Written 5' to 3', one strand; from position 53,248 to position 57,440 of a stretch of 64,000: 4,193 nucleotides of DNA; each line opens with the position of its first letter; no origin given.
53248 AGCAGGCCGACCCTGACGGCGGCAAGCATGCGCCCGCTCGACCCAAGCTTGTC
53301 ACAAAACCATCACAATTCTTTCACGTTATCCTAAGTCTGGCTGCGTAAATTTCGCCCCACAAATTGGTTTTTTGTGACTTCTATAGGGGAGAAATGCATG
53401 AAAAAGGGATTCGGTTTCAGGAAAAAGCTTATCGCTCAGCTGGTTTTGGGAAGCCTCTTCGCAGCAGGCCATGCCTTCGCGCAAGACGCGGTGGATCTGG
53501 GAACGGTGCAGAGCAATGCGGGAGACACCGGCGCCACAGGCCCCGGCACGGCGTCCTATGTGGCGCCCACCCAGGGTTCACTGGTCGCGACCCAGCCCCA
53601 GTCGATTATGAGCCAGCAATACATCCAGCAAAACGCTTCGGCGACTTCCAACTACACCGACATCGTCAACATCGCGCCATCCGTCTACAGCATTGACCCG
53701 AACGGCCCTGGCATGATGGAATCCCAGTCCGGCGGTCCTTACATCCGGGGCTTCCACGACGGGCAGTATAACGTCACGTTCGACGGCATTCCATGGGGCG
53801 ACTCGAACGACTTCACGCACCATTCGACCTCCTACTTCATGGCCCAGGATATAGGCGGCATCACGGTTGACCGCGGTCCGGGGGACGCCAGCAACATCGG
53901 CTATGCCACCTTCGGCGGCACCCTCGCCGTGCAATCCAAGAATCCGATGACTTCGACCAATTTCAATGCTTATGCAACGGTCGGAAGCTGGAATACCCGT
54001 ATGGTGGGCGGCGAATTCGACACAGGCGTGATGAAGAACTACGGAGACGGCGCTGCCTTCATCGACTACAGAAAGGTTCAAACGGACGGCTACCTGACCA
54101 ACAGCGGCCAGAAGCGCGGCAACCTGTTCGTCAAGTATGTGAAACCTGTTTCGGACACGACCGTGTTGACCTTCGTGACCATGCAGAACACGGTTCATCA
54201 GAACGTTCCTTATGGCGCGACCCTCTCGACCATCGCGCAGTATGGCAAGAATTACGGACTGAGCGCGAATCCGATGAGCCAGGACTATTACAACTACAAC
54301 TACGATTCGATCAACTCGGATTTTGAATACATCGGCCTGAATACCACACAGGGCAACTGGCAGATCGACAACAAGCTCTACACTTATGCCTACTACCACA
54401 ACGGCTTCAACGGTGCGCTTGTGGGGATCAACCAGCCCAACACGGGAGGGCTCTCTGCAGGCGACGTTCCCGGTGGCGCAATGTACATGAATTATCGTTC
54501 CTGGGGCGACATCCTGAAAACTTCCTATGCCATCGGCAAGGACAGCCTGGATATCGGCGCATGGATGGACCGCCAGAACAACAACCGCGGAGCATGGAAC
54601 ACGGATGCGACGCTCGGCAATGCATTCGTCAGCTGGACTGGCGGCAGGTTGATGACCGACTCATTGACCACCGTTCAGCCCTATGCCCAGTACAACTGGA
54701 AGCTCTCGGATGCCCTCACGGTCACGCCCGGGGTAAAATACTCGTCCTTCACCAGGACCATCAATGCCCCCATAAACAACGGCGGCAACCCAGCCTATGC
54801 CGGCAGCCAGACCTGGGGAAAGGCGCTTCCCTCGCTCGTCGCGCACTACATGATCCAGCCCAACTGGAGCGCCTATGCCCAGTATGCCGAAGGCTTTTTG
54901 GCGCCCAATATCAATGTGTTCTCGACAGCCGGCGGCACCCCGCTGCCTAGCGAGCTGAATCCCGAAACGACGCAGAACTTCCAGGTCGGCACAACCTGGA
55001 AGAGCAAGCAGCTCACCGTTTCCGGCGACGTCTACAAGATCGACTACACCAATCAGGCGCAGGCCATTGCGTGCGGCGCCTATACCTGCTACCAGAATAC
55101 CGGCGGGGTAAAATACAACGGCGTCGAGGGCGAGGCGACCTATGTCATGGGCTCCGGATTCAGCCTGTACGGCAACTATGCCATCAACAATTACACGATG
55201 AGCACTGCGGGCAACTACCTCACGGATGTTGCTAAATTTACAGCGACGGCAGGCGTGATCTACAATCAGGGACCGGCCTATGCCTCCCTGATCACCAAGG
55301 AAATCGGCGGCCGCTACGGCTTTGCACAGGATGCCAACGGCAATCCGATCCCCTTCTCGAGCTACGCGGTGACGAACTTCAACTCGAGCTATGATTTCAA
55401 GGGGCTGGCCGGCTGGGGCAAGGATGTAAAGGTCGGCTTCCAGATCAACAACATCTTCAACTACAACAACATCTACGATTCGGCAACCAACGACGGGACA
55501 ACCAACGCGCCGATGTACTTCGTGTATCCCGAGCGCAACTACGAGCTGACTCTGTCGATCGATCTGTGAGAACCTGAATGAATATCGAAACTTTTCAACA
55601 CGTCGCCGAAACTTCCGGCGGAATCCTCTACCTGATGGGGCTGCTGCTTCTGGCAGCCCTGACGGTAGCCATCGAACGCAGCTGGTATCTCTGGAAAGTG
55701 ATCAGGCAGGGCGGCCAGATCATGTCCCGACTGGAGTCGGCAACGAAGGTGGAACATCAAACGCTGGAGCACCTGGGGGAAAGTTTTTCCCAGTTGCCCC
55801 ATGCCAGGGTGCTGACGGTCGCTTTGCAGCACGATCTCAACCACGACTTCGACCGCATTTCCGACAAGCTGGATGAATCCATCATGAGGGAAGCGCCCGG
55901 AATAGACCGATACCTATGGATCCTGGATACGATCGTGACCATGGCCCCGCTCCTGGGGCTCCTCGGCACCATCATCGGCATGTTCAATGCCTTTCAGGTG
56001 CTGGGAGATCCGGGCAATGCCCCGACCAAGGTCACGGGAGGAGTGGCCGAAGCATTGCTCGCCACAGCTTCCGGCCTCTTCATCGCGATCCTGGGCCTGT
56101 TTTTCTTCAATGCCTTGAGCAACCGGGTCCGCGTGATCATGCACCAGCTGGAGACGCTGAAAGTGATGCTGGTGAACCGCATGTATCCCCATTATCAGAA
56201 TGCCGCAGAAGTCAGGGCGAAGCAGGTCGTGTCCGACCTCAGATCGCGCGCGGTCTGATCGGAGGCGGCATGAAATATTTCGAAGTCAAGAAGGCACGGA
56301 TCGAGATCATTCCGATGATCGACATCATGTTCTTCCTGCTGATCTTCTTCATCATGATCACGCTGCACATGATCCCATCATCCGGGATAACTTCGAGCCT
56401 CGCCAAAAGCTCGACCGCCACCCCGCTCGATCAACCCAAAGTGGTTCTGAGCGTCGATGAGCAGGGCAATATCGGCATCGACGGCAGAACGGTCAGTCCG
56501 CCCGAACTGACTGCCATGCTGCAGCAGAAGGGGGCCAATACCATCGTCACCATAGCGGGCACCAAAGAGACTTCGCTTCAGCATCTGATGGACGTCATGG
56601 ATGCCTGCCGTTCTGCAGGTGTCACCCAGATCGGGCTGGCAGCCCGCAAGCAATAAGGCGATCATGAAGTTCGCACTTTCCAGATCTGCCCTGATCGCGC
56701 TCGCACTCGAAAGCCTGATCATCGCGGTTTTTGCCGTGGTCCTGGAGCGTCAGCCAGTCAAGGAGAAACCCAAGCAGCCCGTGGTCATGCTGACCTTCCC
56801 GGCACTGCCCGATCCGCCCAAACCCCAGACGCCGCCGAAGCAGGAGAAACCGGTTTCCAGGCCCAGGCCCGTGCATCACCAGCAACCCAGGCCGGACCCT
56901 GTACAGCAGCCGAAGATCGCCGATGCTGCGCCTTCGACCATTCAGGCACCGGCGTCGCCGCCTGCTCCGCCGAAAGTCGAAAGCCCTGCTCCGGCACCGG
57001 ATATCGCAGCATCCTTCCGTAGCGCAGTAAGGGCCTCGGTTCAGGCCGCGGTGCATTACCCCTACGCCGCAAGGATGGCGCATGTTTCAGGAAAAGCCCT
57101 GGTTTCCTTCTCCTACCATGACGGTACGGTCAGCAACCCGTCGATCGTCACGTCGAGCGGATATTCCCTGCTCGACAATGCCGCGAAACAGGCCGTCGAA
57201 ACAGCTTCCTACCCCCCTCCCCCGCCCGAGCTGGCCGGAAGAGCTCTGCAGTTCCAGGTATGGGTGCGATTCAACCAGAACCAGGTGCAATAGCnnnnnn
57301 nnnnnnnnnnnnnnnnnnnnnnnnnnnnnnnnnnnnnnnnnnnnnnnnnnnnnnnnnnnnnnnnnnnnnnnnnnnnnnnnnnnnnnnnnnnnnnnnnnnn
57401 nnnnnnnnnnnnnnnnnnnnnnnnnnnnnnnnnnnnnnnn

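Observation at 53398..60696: Self-contained TonB-dependent import locus carrying a purple-acid-phosphatase-like esterase and its own two-component system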

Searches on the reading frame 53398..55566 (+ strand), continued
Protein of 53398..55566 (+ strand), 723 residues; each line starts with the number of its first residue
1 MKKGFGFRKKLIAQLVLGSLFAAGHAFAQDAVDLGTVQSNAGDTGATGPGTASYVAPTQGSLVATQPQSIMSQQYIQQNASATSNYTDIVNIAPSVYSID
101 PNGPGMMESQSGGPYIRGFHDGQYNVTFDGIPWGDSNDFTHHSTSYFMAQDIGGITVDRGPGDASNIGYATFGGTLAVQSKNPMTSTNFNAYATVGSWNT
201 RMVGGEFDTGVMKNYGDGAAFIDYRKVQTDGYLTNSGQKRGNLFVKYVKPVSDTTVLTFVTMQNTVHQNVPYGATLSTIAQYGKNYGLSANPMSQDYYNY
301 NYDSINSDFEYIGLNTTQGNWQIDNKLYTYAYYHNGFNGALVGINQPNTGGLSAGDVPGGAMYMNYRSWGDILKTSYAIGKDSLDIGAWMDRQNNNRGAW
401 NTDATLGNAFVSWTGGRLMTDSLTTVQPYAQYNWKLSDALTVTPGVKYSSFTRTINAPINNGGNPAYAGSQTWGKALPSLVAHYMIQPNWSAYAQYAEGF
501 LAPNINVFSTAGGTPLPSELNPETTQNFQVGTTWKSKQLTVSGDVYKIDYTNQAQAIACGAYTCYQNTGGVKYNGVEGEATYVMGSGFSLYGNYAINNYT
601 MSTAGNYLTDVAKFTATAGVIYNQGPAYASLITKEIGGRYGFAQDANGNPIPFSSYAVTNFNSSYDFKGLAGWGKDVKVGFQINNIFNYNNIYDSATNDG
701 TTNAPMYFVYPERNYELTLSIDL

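Call 79: search_protein_families(library=ncbifam, proteins=[L214:12152-13678:+, L210:11283-12833:+, L209:14465-15511:+, L209:15549-16313:+, L213:10489-12201:+, L213:12263-13180:+], max_evalue=0.001)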
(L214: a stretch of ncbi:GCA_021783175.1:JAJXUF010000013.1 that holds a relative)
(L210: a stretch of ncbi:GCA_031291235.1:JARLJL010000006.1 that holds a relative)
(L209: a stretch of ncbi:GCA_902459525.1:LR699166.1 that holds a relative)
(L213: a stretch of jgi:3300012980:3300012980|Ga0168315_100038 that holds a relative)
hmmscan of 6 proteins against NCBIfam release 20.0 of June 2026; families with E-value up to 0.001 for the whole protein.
L214:12152-13678:+ (509 aa): 4 families
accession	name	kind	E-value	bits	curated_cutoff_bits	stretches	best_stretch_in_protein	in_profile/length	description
TIGR03417.1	chol_sulfatase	equivalog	5e-08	32.3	433.45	0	288-323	257-292/500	choline-sulfatase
NF051873.1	AlkPhosPhoY32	equivalog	6e-05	21.7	1000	0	31-126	20-114/539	alkaline phosphatase PhoY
NF042991.1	alk_phos_PafA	equivalog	7.1e-05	21.4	650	1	406-478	472-539/554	alkaline phosphatase PafA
NF045661.1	HdlasePehA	equivalog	7.5e-05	21.5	900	0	287-333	285-331/506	phosphoric/sulfuric ester hydrolase PehA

L210:11283-12833:+ (517 aa): 2 families
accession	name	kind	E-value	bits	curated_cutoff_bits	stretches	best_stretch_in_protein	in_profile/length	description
NF051873.1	AlkPhosPhoY32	equivalog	1.2e-05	24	1000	1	26-116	7-97/539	alkaline phosphatase PhoY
TIGR03417.1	chol_sulfatase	equivalog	0.0001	21.3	433.45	0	297-331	258-292/500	choline-sulfatase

L209:14465-15511:+ (349 aa): 8 families
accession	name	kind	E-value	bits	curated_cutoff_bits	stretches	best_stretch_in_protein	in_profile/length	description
TIGR03866.1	PQQ_ABC_repeats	subfamily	8.4e-22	77.6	287.3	2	56-176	11-133/310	PQQ-dependent catabolism-associated beta-propeller protein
NF052280.1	7_blade_YncE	equivalog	8.7e-17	60.9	400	2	89-189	221-320/338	7-bladed beta-propeller protein YncE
TIGR02276.1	beta_rpt_yvtn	repeat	7.5e-13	48.2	27.85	1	100-129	8-36/42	beta-propeller repeat protein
NF052340.1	hydrazine_beta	equivalog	5.9e-11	42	560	0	66-126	57-117/372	hydrazine synthase subunit beta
NF052460.1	L-NosZ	equivalog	2.1e-06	26.5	700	1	65-165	155-254/480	clade III lactonase-type nitrous-oxide reductase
NF052342.1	hydrazine_BC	exception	4.9e-06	25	1250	0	65-154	62-152/690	hydrazine synthase subunit beta-gamma fusion subunit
NF048007.1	MmpL3Stblzr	equivalog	9.6e-06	25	600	1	86-274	51-244/366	MmpL3/TtfA transport complex stabilizer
TIGR02658.1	TTQ_MADH_Hv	equivalog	0.00049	19.1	454.45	0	53-133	276-355/358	methylamine dehydrogenase (amicyanin) large subunit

L209:15549-16313:+ (255 aa): 0 families

L213:10489-12201:+ (571 aa): 0 families

L213:12263-13180:+ (306 aa): 0 families

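Call 86: search_protein_families(library=pfam, proteins=[L213:10489-12201:+, L214:12152-13678:+, L213:6687-7865:+], max_evalue=0.01)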
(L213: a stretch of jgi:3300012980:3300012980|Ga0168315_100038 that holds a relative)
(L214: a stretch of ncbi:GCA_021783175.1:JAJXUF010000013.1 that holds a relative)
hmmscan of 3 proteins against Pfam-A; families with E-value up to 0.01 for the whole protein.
L213:10489-12201:+ (571 aa): 0 families

L214:12152-13678:+ (509 aa): 2 families
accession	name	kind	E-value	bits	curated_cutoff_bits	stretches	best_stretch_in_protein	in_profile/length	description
PF01663.27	Phosphodiest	-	4.6e-25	89.4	23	1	34-430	1-337/342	Type I phosphodiesterase / nucleotide pyrophosphatase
PF00884.28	Sulfatase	-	6.4e-05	22.9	25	1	287-477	207-301/301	Sulfatase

L213:6687-7865:+ (393 aa): 1 family
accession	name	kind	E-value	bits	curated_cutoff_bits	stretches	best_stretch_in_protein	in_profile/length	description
PF00149.33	Metallophos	-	8.6e-11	43.1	21.5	1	52-291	2-190/191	Calcineurin-like phosphoesterase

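Call 88: find_encoding_contigs(protein=P0127, flank=8000, max_places=1)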
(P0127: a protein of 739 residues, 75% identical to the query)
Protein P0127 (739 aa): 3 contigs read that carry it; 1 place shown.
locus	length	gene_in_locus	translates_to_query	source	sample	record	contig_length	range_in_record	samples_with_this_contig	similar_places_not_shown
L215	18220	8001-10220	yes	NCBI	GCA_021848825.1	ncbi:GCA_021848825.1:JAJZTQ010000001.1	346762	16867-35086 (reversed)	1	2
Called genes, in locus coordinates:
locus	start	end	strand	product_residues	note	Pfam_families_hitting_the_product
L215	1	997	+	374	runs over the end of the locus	PF25800:FimV_N, PF01476:LysM (weak)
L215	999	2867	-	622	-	PF00563:EAL, PF00571:CBS (faint), PF00990:GGDEF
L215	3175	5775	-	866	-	PF00989:PAS, PF08447:PAS_3, PF08448:PAS_4, PF13426:PAS_9, PF00989:PAS, PF13426:PAS_9, PF00989:PAS, PF13188:PAS_8, +8 more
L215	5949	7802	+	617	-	-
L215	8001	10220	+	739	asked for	PF07715:Plug, PF00593:TonB_dep_Rec_b-barrel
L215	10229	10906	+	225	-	PF01618:MotA_ExbB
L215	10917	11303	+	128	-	PF02472:ExbD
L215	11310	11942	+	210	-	PF03544:TonB_C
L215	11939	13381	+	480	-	PF01663:Phosphodiest, PF00884:Sulfatase (faint)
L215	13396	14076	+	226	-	PF00072:Response_reg, PF00486:Trans_reg_C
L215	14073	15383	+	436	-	PF08521:2CSK_N (weak), PF26769:HAMP_PhoQ, PF00512:HisKA, PF02518:HATPase_c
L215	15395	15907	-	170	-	PF01292:Ni_hydr_CYTB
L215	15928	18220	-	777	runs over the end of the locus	PF00989:PAS, PF13188:PAS_8 (weak), PF13426:PAS_9, PF00990:GGDEF, PF00563:EAL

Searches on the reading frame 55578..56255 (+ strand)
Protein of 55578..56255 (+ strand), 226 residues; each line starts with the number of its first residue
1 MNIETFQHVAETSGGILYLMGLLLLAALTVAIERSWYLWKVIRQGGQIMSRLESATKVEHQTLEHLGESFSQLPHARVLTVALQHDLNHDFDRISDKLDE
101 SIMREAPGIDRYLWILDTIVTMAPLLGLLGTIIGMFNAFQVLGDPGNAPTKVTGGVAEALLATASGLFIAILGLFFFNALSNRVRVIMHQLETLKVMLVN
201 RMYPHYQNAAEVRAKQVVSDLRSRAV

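Call 5: search_protein_families(library=pfam, proteins=[window:55578-56255:+], max_evalue=0.01)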
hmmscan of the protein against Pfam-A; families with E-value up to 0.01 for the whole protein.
window:55578-56255:+ (226 aa): 1 family
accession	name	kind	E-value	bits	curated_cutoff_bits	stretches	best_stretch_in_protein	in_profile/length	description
PF01618.21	MotA_ExbB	-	3.2e-31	108.1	22.9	1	74-192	5-126/127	MotA/TolQ/ExbB proton channel family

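Call 6: search_protein_families(library=ncbifam, proteins=[window:55578-56255:+], max_evalue=0.01)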
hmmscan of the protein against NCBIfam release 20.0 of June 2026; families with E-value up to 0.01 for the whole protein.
window:55578-56255:+ (226 aa): 11 families
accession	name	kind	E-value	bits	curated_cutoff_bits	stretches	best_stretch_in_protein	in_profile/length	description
TIGR02796.1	tolQ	equivalog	4.3e-21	75.7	221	1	88-200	98-212/216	protein TolQ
TIGR02805.1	exbB2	equivalog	2.8e-15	56.7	135.35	1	108-191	50-134/138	TonB-system energizer ExbB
NF008066.0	PRK10801.1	equivalog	1.5e-13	50.7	403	1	89-190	103-205/230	Tol-Pal system protein TolQ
TIGR02797.1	exbB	equivalog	7.5e-13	48.8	206.2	1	92-192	98-199/211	tonB-system energizer ExbB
NF007722.0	PRK10414.1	equivalog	8.6e-10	38.5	402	1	111-186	128-204/244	tol-pal system-associated acyl-CoA thioesterase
NF006583.0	PRK09109.1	equivalog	6.4e-06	25.5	237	1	115-200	145-223/246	flagellar motor protein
NF005997.1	PRK08124.1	equivalog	2.4e-05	23.4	340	1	94-200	125-224/259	flagellar motor stator protein MotA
NF006284.1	PRK08456.1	equivalog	0.00011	21.5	380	1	114-172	146-198/252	flagellar motor stator protein MotA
NF006527.0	PRK08990.1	equivalog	0.00023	20.6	341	1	89-172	116-195/254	flagellar motor protein PomA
NF005237.0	PRK06743.1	equivalog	0.00054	19.3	373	1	101-202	151-245/277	flagellar motor protein MotP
TIGR03818.1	MotA1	equivalog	0.0035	16.5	303.8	1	95-210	144-257/282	flagellar motor stator protein MotA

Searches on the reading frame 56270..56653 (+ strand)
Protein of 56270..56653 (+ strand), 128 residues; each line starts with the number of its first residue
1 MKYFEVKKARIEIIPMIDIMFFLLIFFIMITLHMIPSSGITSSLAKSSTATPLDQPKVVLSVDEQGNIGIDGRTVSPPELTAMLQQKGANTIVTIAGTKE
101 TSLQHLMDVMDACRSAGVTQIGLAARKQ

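Call 5: search_protein_families(library=pfam, proteins=[window:56270-56653:+], max_evalue=0.01)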
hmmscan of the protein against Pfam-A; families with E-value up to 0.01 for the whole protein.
window:56270-56653:+ (128 aa): 1 family
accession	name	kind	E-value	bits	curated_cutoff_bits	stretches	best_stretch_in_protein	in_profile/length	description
PF02472.21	ExbD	-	1.2e-27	97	25.4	1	7-127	4-127/128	Biopolymer transport protein ExbD/TolR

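Call 6: search_protein_families(library=ncbifam, proteins=[window:56270-56653:+], max_evalue=0.01)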
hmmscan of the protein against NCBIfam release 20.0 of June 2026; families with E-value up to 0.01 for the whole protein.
window:56270-56653:+ (128 aa): 5 families
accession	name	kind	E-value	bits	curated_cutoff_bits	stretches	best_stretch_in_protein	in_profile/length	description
TIGR02801.1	tolR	equivalog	1e-15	58.5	127.3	1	8-125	2-128/129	protein TolR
TIGR02804.1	ExbD_2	equivalog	5.2e-11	43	123.45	1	10-122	3-116/121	TonB system transport protein ExbD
NF008429.0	PRK11267.1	equivalog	1.6e-10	41.2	216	1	10-125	17-134/141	TonB system transport protein ExbD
TIGR02803.1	ExbD_1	equivalog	2.3e-10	40.6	152.95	1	10-124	3-119/122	TonB system transport protein ExbD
NF008248.0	PRK11024.1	equivalog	6e-08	32.9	162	1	8-125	13-139/142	colicin uptake protein TolR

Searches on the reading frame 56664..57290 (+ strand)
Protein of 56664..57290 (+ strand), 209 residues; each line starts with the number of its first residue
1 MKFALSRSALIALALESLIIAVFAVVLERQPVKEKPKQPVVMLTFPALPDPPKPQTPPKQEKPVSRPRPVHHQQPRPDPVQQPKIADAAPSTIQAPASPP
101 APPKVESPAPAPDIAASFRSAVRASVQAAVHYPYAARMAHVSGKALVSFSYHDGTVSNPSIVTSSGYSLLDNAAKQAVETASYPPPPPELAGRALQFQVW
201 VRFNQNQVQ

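Call 5: search_protein_families(library=pfam, proteins=[window:56664-57290:+], max_evalue=0.01)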
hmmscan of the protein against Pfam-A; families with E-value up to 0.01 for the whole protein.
window:56664-57290:+ (209 aa): 2 families
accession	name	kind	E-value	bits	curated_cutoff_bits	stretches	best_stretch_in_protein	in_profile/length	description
PF03544.19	TonB_C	-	7.1e-13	49.3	24.6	1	130-204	3-78/79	Gram-negative bacterial TonB protein C-terminal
PF13103.11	TonB_2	-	6.9e-06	26.5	22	1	121-195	7-78/85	TonB C terminal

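Call 6: search_protein_families(library=ncbifam, proteins=[window:56664-57290:+], max_evalue=0.01)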
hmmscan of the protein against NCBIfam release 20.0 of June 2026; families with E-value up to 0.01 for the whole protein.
window:56664-57290:+ (209 aa): 3 families
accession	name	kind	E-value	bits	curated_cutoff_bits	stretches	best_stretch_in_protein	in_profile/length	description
TIGR01352.1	tonB_Cterm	subfamily_domain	1.7e-13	50.7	27.1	1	131-205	2-75/76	TonB family protein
NF008084.0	PRK10819.1-5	equivalog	2.7e-05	24.2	315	1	16-184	44-226/249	TonB system transport protein TonB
TIGR02794.1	tolA_full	equivalog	3.9e-05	23.1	59.45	1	117-189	279-346/362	cell envelope integrity protein TolA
